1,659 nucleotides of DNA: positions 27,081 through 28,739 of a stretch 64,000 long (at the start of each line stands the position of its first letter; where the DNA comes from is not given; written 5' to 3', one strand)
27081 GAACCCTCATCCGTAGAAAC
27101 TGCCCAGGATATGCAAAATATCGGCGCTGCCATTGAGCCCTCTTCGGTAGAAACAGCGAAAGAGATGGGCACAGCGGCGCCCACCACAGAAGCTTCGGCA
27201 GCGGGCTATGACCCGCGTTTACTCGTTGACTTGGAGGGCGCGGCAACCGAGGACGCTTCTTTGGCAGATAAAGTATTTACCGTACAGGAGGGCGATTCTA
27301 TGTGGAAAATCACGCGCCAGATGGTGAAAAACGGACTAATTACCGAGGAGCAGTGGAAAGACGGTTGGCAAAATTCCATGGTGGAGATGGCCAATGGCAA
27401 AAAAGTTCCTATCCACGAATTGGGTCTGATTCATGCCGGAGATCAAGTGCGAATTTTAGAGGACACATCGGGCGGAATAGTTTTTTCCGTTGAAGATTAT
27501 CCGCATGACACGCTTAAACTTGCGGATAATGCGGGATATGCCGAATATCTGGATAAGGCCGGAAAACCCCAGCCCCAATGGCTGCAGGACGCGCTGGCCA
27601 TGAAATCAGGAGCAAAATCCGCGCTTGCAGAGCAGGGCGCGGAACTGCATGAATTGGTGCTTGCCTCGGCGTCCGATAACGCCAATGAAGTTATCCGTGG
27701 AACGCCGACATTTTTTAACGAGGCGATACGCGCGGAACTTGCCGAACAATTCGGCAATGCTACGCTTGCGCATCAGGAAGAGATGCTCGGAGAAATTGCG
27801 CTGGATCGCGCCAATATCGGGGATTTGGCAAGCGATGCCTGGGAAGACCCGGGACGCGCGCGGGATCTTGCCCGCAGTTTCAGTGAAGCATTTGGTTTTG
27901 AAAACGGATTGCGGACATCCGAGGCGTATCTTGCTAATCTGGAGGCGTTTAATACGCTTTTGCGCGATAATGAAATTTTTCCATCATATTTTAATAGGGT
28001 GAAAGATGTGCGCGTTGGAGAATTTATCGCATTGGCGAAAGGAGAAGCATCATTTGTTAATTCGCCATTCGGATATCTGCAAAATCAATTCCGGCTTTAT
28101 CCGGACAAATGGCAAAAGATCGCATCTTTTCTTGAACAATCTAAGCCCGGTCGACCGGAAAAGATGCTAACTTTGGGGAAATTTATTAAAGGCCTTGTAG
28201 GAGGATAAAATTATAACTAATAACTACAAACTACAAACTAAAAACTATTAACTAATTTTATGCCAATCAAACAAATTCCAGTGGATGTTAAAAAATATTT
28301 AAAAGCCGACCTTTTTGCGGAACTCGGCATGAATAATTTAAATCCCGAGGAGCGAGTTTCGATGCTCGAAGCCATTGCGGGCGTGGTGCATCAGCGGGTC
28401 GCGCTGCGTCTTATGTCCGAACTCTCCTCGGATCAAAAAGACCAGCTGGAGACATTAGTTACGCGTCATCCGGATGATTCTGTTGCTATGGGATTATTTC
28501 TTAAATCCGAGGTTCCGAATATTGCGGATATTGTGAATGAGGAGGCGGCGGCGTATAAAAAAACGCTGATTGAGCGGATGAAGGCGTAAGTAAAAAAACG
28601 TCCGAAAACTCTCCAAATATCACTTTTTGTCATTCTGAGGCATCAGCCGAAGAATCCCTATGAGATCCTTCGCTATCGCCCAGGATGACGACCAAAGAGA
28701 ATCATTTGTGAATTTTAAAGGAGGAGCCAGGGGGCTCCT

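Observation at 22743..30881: Cluster of giant charged, tail-anchored and LysM-bearing envelope proteins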

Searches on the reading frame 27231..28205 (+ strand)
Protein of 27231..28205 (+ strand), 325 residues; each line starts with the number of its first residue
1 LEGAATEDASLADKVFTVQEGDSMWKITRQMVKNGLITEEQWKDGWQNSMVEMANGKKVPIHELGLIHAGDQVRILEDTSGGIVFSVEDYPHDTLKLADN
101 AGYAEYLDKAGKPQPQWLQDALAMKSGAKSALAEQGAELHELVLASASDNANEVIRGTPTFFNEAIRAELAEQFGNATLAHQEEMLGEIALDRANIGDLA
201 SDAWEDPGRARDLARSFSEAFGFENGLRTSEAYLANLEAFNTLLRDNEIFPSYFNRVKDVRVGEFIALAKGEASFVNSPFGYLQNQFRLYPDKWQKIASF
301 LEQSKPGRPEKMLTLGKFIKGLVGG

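Call 57: predict_structure(alignment_id=A4)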
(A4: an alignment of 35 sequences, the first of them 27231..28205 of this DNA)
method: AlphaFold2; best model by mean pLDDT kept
length: 325 residues; sequences in the alignment: 35
mean_pLDDT: 87.0   pTM: 0.53
mean pLDDT of the five models: 87.0, 87.0, 86.2, 85.9, 84.9
residues with pLDDT >= 90: 217; 70-90: 64; 50-70: 29; < 50: 15
segments of 3 or more residues with pLDDT < 50: 1-7, 150-157
pLDDT, mean of each block of 10 residues (from residue 1): 48 88 93 95 96 93 91 93 93 84 93 89 75 58 54 46 84 97 96 90 89 88 95 98 97 95 95 91 91 94 97 98 91
secondary structure, 60 per line:
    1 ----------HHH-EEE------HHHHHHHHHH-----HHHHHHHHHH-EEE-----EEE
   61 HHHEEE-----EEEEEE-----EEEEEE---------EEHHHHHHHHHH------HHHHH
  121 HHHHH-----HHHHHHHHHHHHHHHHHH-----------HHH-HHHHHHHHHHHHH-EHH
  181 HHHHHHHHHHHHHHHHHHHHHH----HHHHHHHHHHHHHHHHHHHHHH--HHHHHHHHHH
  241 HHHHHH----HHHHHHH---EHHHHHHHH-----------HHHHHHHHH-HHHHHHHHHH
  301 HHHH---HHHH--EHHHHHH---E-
elements in order: E15-17 H24-33 H39-48 E50-52 E58-60 E64-66 E72-77 E83-88 H100-109 H116-125 H131-148 H164-176 H179-202 H207-228 H231-246 H251-257 H262-269 H281-289 H291-304 H308-311 H315-320
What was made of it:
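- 27651..28205 (+): C964 C module (aa 780-964): a helical C-terminal domain ending in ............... AF2 pLDDT above 90 (call 57).
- Ectodomain model: pLDDT 87 with a beta-alpha-alpha-beta start (call 57).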

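Call 60: fold_search(model_id=the predicted structure, library=pdb)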
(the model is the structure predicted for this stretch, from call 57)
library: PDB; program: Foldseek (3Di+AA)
matches with E <= 10: 96; with E <= 0.001: 0
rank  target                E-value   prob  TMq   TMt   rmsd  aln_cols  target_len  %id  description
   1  9g1x_E                1.4e+00  0.15  0.10  0.14   8.6        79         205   18  Yeast RNA polymerase I elongation complex stalled by an apurinic site, 11-subunit (released 2025-06-18)
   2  2gu1                  1.8e+00  0.18  0.13  0.13   5.5       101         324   11  Crystal structure of a zinc containing peptidase from vibrio cholerae (released 2006-07-04)
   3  9mu9_E                2.1e+00  0.10  0.10  0.13   9.3        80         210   10  Structure of a native Drosophila melanogaster Nucleosome Elongation Complex (Pol II EC-nucleosome). Composite map (released 2025-02-19)
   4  6qb5_D                2.2e+00  0.05  0.14  0.14  21.1       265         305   12  Crystal structure of the N-terminal region of human cohesin subunit STAG1 (released 2019-02-06)
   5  7tbo_B                2.6e+00  0.09  0.15  0.14  19.3       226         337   13  LOV2-DARPIN fusion : D12 (released 2023-07-05)
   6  8a22_Bq               2.9e+00  0.04  0.07  0.14  14.0        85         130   19  Structure of the mitochondrial ribosome from Polytomella magna (released 2022-11-16)
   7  8d8k_Q                2.9e+00  0.02  0.09  0.13  23.3       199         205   15  Yeast mitochondrial small subunit assembly intermediate (State 2) (released 2022-12-21)
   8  3zm1                  3.1e+00  0.02  0.07  0.08  13.8       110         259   15  Catalytic domain of human SHP2 (released 2014-04-23)
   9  2bti_A                3.2e+00  0.11  0.10  0.39   7.6        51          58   12  Structure-function studies of the RmsA CsrA post-transcriptional global regulator protein family reveals a class of RN (released 2006-01-04)
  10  7oq4_H                3.2e+00  0.09  0.10  0.33   9.6        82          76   13  Cryo-EM structure of the ATV RNAP Inhibitory Protein (RIP) bound to the DNA-binding channel of the host's RNA polymera (released 2021-08-25)
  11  4ldu                  3.2e+00  0.09  0.07  0.07  11.1        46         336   22  Crystal structure of the DNA binding domain of Arabidopsis thaliana auxin response factor 5 (released 2014-02-12)
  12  2rp3_MODEL_1_A        3.4e+00  0.09  0.07  0.21   9.5        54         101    9  Solution Structure of Cyanovirin-N Domain B Mutant (released 2008-08-19)
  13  9i05_Xe               3.4e+00  0.04  0.07  0.10  19.8        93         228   15  Cryo-EM structure of the large subunit of the mitochondrial ribosome from Toxoplasma gondii (released 2025-06-11)
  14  4g1e_B                3.4e+00  0.04  0.10  0.06  15.8       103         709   14  Crystal structure of integrin alpha V beta 3 with coil-coiled tag. (released 2012-12-12)
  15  12dl_BA               3.6e+00  0.04  0.08  0.05  19.2       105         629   18  Native structure of the cytoplasmic lattice (CPL) asymmetric unit from mouse MII eggs (released 2026-04-08)
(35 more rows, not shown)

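Call 90: fold_search(model_id=the predicted structure, library=viral)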
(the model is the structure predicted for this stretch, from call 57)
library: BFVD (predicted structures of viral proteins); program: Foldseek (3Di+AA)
matches with E <= 10: 277; with E <= 0.001: 0
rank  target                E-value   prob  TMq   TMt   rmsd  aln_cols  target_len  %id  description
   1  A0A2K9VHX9            2.6e-02  0.35  0.13  0.14  33.1       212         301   18  Uncharacterized protein [Pseudomonas phage PollyC]
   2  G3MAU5                1.8e-01  0.33  0.14  0.35   8.6       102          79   10  Gp565 [Bacillus phage G]
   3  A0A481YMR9            3.0e-01  0.07  0.13  0.09  25.9       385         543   11  Uncharacterized protein [Pithovirus LCDPAC01]
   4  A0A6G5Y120            3.5e-01  0.09  0.08  0.12  16.4       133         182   14  (no name in the UniProt tables at hand)
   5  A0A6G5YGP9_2          3.9e-01  0.14  0.18  0.08  18.7       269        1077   13  (no name in the UniProt tables at hand)
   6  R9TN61                6.0e-01  0.25  0.15  0.29  29.9       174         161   20  (no name in the UniProt tables at hand)
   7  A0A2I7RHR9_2          6.0e-01  0.09  0.18  0.06  22.2       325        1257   14  (no name in the UniProt tables at hand)
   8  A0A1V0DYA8            7.8e-01  0.09  0.10  0.11  15.8       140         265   13  Uncharacterized protein [Dinoroseobacter phage vB_DshS-R5C]
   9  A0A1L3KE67            9.7e-01  0.11  0.19  0.12  29.6       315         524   13  (no name in the UniProt tables at hand)
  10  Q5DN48                1.1e+00  0.05  0.12  0.16  14.8       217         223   18  Gp57 [Alphaproteobacteria phage PhiJL001]
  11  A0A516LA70            1.2e+00  0.06  0.11  0.10  16.1       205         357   13  (no name in the UniProt tables at hand)
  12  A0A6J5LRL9            1.2e+00  0.03  0.10  0.10  28.8       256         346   12  Uncharacterized protein [uncultured Caudovirales phage]
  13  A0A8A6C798            1.3e+00  0.13  0.11  0.32   9.1       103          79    9  (no name in the UniProt tables at hand)
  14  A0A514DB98            1.3e+00  0.05  0.12  0.05  25.6       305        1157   11  SF3 helicase domain-containing protein [Picornavirales sp.]
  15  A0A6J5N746            1.3e+00  0.02  0.09  0.11  22.6       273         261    8  Uncharacterized protein [uncultured Caudovirales phage]
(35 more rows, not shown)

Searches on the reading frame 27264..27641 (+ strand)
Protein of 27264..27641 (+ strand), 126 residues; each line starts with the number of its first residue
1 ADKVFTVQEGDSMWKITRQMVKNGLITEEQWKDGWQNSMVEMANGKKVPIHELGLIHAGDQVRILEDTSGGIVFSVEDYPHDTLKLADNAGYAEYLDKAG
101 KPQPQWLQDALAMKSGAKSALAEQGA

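Call 67: search_solved_structures(query=A7, max_evalue=10, show_alignments=3)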
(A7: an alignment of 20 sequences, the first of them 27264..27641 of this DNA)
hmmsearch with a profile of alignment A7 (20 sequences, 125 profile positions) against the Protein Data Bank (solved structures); distinct sequences matched with E-value up to 10: 2.
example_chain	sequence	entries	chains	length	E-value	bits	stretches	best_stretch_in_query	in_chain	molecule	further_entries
2jsp_A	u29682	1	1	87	0.23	14.7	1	2-37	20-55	Transcriptional regulatory protein ros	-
4s3k_A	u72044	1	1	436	0.67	13.2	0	4-20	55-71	Spore germination protein YaaH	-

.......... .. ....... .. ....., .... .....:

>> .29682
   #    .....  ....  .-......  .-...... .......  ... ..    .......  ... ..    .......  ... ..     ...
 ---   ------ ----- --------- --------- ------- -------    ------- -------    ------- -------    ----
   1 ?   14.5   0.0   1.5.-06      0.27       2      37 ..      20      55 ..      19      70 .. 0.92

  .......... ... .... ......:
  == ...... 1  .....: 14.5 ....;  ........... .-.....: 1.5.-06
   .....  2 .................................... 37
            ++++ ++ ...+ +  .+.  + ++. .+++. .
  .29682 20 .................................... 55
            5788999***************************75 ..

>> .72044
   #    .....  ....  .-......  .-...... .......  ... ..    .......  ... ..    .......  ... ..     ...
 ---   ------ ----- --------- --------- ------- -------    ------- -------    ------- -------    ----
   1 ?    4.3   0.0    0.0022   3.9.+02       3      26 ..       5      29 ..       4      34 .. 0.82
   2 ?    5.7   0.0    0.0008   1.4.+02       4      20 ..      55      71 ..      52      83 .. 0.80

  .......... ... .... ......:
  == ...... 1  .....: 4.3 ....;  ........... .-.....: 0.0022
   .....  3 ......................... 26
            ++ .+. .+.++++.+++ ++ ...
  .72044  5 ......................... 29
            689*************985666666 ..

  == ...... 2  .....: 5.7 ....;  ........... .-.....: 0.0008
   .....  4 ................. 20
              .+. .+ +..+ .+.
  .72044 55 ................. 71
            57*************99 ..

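Call 68: search_protein_families(library=pfam, alignment_id=A7, max_evalue=1)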
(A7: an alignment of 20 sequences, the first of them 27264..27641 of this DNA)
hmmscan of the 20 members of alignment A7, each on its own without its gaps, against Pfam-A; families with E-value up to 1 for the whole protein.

A. member 1, window:27264-27641:+ (126 aa): 2 families
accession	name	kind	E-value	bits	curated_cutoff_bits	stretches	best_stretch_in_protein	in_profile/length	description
PF01476.26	LysM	-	0.13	12.7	20.9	1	6-19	2-15/43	LysM domain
PF20606.3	DUF6799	-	0.28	11.4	26.8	0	2-52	9-53/63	Domain of unknown function (DUF6799)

B. families by the number of members that match (of 20 scanned): 16 families
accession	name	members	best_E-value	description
PF09693.15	Phage_XkdX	3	0.08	Phage uncharacterised protein (Phage_XkdX)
PF01476.26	LysM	2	0.13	LysM domain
PF00717.28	Peptidase_S24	1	0.013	Peptidase S24-like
PF04203.18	Sortase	1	0.032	Sortase domain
PF19780.4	DUF6265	1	0.034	Domain of unknown function (DUF6265)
PF00128.31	Alpha-amylase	1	0.038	Alpha amylase, catalytic domain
PF13833.12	EF-hand_8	1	0.046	EF-hand domain pair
PF18606.7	HTH_53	1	0.046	Zap helix turn helix N-terminal domain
PF09851.14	SHOCT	1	0.076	Short C-terminal domain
PF14410.12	GH-E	1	0.078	HNH/ENDO VII superfamily nuclease with conserved GHE residues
PF00036.39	EF-hand_1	1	0.13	EF hand domain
PF04110.19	APG12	1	0.16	Ubiquitin-like autophagy protein Apg12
PF17295.7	DUF5348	1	0.17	Domain of unknown function (DUF5348)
PF20612.3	SHOCT_2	1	0.19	SHOCT domain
PF25325.1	EF-hand_EFHB_C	1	0.26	EFHB C-terminal EF-hand domain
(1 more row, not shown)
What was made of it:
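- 27264..27638 (+): C964 L module (aa 651-775): a LysM-like beta-alpha-alpha-beta unit with inserted strands, followed by two helices. It is the best-conserved ectodomain element of the family (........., WL). Pfam LysM E = 0.13 (call 68).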

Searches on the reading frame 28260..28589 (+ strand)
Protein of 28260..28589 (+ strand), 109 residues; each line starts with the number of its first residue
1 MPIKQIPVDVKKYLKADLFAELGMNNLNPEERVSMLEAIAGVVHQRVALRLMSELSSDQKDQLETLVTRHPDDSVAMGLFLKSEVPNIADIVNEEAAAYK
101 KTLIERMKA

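Call 3: search_protein_families(library=pfam, proteins=[window:28260-28589:+], max_evalue=1)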
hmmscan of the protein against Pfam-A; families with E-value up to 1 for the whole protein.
window:28260-28589:+ (109 aa): 2 families
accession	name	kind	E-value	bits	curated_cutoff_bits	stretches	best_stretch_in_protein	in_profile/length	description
PF18908.5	DUF5663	-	0.00092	20.2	23.7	1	18-97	1-78/84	Protein of unknown function (DUF5663)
PF22181.1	TarS_linker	-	0.13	13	27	1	24-76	46-98/100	Glycosyl transferase TarS linker domain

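Call 4: search_protein_families(library=ncbifam, proteins=[window:28260-28589:+], max_evalue=1)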
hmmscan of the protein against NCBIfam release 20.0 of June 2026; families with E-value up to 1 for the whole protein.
window:28260-28589:+ (109 aa): 0 families

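Call 17: search_protein_families(library=phrogs, proteins=[window:28260-28589:+], max_evalue=0.1)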
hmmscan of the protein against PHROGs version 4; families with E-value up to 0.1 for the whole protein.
window:28260-28589:+ (109 aa): 1 family
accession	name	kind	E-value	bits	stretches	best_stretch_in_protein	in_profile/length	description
phrog_9183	-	unknown function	0.013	16.3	1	8-38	2-32/63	-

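Call 54: find_related_loci(query=A5, collection=genome_contigs, flank=6000)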
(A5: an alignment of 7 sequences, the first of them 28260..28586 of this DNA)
Query A5 (109 aa) in genome_contigs; peptide patterns used: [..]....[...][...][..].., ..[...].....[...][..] (x = any residue, [..] = any of these).
182 stretches matched a pattern; 4 encode a relative of the query (tblastn E <= 1e-3); 4 distinct loci.
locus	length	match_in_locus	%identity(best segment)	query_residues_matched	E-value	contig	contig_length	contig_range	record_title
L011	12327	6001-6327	84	1-109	4e-61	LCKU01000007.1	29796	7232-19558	MAG: Parcubacteria group bacterium GW2011_GWA2_45_30 UX07_C0007, whole genome shotgun sequence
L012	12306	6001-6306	55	8-109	2e-35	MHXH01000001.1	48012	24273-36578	MAG: Parcubacteria group bacterium RIFCSPLOWO2_01_FULL_48_18 rifcsplowo2_01_scaffold_1176, whole genome shotgun sequence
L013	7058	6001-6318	48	1-109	3e-28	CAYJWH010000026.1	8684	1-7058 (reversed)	MAG TPA_asm: uncultured Candidatus Saccharibacteria bacterium isolate ERP125453_co1_479 genome assembly, contig: NODE_98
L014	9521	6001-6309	43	7-109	7e-28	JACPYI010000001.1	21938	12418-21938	MAG: Candidatus Sungiibacteriota bacterium isolate NC_groundwater_859_Pr1_B-0.1um_51_34 Montesol18_Bp1_scaffold_167190,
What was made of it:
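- Tried and rejected: The DUF5663 alignment worked but gave only 4 loci (call 54).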

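Call 81: search_solved_structures(query=A5, max_evalue=10, show_alignments=1)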
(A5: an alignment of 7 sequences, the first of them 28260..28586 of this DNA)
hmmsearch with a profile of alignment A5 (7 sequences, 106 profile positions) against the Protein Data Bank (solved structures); distinct sequences matched with E-value up to 10: 7.
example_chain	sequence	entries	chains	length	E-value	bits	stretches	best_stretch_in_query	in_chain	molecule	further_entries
5h7b_A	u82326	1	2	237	8.4e-06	29.3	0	12-38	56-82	Immunoglobulin G-binding protein A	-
5h7a_C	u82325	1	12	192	6.9e-05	26.4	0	12-38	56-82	Immunoglobulin G-binding protein A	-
5h79_D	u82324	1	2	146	0.0011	22.5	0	12-38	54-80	Immunoglobulin G-binding protein A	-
9qu4_A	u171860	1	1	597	0.17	15.4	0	12-40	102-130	Immunoglobulin G-binding protein A,Choline/ethanolamine transporter FLVCR2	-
6mzf_E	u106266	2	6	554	0.49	14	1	4-88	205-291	Protein Stu2p/Alp14p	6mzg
8da4_A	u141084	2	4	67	0.73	13.4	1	8-61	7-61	Immunoglobulin G-binding protein A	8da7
8da8_A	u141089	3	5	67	0.89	13.1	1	8-61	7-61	Immunoglobulin G-binding protein A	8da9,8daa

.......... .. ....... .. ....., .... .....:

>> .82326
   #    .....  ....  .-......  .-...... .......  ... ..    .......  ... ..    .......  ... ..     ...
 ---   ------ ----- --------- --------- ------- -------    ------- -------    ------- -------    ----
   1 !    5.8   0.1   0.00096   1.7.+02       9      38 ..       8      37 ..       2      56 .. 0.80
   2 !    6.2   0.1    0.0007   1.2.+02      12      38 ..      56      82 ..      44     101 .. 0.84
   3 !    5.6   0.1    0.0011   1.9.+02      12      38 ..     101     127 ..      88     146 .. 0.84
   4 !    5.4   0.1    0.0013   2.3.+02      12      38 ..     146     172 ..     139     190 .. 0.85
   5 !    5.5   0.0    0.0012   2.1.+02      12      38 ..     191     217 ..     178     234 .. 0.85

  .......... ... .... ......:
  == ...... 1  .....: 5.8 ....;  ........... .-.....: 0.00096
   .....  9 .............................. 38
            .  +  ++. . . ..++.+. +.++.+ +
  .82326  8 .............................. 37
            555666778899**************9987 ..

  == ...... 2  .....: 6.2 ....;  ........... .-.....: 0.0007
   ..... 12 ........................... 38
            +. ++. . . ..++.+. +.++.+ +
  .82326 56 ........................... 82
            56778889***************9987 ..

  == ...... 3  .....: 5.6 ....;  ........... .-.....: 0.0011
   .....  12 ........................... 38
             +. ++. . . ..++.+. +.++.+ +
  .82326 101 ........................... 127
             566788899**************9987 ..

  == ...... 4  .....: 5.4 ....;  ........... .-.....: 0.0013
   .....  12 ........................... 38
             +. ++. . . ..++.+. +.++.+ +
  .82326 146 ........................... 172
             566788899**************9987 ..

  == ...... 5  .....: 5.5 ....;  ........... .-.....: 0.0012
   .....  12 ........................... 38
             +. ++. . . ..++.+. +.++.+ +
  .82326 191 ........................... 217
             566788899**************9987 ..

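Call 82: search_protein_families(library=padloc, proteins=[window:28260-28589:+], max_evalue=0.01)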
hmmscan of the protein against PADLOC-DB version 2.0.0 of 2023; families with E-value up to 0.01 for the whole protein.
window:28260-28589:+ (109 aa): 0 families
